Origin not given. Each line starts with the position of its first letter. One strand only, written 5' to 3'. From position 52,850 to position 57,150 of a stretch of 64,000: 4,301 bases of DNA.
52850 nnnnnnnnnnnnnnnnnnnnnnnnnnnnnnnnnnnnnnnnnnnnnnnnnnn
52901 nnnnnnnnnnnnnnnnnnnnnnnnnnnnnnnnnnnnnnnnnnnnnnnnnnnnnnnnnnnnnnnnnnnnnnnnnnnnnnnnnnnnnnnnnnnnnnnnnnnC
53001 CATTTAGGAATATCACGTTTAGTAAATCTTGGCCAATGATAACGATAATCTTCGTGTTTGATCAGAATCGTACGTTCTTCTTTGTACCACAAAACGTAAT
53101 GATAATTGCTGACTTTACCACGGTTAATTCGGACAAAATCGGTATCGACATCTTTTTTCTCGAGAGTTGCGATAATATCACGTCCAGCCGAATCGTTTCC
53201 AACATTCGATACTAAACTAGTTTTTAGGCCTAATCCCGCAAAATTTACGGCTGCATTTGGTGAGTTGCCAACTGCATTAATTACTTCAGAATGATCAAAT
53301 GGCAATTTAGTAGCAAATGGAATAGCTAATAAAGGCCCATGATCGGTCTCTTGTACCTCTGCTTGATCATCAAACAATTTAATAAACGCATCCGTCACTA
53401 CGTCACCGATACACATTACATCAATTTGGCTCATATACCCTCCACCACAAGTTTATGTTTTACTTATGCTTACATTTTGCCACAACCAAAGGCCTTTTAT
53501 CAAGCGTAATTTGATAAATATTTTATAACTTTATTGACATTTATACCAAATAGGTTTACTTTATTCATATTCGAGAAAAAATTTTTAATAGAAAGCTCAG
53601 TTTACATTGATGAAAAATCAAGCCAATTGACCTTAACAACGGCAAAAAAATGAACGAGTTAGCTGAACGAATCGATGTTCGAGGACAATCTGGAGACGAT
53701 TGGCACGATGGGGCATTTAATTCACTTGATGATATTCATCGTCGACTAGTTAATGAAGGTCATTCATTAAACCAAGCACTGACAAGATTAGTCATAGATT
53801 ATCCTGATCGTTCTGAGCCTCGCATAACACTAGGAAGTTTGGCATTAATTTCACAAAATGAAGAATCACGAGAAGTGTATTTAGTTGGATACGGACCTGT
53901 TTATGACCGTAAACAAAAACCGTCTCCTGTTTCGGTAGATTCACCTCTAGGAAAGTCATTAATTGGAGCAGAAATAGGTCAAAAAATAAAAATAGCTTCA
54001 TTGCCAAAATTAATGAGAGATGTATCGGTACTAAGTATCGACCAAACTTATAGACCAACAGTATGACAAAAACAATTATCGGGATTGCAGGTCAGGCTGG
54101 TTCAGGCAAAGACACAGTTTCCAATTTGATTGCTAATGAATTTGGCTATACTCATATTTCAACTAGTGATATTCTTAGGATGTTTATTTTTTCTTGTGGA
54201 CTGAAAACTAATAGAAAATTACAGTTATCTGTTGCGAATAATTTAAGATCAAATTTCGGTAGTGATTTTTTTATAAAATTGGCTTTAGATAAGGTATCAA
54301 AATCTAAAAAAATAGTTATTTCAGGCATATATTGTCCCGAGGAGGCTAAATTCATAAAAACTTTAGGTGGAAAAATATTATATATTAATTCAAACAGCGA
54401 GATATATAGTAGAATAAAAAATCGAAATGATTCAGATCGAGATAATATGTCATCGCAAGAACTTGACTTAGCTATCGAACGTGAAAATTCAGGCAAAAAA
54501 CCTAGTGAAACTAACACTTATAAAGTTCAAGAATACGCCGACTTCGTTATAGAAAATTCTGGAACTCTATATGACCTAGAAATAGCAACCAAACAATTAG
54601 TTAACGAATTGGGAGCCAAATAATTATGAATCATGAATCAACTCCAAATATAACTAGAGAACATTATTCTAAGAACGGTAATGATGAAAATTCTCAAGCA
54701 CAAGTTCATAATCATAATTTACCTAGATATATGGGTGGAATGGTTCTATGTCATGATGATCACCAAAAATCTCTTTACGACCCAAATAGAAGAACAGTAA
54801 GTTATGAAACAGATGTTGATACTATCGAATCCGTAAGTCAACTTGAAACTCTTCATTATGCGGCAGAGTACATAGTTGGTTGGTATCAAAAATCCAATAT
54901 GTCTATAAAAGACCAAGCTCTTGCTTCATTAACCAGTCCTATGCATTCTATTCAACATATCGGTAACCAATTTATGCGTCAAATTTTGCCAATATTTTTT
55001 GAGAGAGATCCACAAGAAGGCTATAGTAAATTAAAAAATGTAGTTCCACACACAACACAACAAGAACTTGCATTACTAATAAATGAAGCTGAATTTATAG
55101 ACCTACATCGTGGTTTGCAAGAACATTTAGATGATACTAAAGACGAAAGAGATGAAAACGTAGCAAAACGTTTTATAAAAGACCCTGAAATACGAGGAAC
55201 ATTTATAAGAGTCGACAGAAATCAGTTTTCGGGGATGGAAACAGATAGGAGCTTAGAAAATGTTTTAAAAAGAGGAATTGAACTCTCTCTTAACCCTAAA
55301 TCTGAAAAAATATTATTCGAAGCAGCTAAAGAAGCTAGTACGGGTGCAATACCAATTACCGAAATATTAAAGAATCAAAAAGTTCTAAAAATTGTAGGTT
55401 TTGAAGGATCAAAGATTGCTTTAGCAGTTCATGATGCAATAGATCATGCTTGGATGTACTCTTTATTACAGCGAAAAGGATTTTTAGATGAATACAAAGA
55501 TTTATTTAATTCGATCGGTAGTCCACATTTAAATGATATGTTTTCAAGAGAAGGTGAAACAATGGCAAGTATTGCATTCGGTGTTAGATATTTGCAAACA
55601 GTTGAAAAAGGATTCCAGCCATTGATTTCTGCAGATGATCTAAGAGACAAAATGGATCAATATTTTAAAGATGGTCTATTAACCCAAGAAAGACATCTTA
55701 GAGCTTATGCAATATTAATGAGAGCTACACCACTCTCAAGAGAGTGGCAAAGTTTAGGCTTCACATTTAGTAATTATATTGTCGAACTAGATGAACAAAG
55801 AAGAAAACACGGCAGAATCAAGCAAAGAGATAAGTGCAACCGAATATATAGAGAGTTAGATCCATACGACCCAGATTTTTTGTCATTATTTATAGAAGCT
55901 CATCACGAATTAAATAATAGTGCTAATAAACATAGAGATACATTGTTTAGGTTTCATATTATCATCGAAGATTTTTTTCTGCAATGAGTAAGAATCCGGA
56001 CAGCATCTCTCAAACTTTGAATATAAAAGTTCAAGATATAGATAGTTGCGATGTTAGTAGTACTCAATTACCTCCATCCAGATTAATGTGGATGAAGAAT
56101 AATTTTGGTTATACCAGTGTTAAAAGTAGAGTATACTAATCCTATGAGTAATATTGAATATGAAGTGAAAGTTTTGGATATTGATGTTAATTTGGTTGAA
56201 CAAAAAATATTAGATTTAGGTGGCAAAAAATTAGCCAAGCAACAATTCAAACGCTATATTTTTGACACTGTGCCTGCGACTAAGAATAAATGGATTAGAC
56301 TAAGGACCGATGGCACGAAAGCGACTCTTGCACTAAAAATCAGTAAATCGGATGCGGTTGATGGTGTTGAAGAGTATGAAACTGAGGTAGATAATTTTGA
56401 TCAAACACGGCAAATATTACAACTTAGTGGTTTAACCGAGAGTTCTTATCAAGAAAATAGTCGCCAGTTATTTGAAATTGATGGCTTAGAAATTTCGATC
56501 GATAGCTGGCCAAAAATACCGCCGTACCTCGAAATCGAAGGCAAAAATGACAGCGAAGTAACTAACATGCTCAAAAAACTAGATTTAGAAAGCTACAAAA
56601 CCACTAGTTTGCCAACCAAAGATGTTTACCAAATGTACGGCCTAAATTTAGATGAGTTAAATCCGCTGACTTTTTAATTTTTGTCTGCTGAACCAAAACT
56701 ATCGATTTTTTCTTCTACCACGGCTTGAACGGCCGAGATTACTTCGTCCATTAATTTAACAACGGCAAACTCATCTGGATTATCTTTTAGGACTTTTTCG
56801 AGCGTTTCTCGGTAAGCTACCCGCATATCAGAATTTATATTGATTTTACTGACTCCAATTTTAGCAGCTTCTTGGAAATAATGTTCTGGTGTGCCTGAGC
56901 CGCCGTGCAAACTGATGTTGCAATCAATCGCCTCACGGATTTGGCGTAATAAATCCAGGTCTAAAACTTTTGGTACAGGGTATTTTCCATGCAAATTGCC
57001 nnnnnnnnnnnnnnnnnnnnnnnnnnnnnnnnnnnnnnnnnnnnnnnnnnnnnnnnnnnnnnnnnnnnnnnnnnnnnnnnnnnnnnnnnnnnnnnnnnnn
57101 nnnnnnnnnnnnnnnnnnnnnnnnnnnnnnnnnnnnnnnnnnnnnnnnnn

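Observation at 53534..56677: An AT-rich, tightly coupled operon (GreA/Rnk-like, dNMP-kinase-like, 453-aa orphan, micro-ORF, CYTH) is a second candidate nucleotide-signalling system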

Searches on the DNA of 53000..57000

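Call 72: search_rna_families(source=window, start=53000, end=57000, threshold=evalue, max_evalue=1)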
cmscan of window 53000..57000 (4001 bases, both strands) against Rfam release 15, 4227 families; matches with E-value up to 1: 1.
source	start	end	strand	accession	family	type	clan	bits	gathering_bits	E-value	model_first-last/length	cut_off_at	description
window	54673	54802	+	RF01932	bxd_4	Gene; lncRNA;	-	22.4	40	0.74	1-106/106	no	Bithoraxoid conserved region 4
